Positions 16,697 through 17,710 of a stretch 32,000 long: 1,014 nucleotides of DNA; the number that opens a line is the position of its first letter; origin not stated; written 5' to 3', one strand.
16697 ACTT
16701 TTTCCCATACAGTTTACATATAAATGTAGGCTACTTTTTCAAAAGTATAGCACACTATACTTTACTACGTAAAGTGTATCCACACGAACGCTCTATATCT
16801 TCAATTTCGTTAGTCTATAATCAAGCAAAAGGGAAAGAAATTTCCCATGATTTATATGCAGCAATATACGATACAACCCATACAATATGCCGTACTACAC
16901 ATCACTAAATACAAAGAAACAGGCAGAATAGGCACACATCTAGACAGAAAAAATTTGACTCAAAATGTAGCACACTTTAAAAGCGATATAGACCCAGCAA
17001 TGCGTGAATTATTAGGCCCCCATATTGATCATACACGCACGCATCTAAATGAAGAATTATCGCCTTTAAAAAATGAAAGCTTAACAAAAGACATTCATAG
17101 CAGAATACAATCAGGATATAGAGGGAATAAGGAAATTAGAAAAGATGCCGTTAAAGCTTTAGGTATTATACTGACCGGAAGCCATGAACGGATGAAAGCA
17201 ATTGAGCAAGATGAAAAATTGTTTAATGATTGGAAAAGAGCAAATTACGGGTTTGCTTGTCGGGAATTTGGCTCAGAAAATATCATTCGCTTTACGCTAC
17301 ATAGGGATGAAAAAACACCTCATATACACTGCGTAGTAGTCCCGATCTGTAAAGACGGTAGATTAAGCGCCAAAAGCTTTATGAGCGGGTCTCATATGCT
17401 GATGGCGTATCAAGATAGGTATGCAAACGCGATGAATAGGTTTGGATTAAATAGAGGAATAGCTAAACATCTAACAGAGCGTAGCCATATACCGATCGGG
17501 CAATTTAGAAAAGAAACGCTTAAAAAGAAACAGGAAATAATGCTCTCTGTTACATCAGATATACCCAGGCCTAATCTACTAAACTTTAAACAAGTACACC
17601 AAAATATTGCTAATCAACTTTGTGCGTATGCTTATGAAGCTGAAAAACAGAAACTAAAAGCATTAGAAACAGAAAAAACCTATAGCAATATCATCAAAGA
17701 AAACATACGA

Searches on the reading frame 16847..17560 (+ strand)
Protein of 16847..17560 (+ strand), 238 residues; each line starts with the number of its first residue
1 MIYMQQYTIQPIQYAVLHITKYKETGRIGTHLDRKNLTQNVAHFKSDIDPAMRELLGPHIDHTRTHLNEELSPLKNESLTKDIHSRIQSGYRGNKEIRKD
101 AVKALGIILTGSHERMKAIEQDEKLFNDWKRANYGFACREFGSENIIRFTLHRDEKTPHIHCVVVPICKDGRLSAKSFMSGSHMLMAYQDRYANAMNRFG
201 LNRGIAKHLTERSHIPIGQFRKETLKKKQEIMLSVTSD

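Call 40: search_solved_structures(query=window:16847-17560:+, max_evalue=0.01, show_alignments=1)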
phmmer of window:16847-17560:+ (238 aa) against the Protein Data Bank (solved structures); distinct sequences matched with E-value up to 0.01: 2.
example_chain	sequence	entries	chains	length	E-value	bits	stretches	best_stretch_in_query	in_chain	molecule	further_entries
4lvi_A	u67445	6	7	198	1.7e-13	54.1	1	59-222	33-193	Plasmid recombination enzyme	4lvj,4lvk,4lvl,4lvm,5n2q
4rv1_A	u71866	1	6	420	0.0012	22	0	94-120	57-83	Engineered Protein OR497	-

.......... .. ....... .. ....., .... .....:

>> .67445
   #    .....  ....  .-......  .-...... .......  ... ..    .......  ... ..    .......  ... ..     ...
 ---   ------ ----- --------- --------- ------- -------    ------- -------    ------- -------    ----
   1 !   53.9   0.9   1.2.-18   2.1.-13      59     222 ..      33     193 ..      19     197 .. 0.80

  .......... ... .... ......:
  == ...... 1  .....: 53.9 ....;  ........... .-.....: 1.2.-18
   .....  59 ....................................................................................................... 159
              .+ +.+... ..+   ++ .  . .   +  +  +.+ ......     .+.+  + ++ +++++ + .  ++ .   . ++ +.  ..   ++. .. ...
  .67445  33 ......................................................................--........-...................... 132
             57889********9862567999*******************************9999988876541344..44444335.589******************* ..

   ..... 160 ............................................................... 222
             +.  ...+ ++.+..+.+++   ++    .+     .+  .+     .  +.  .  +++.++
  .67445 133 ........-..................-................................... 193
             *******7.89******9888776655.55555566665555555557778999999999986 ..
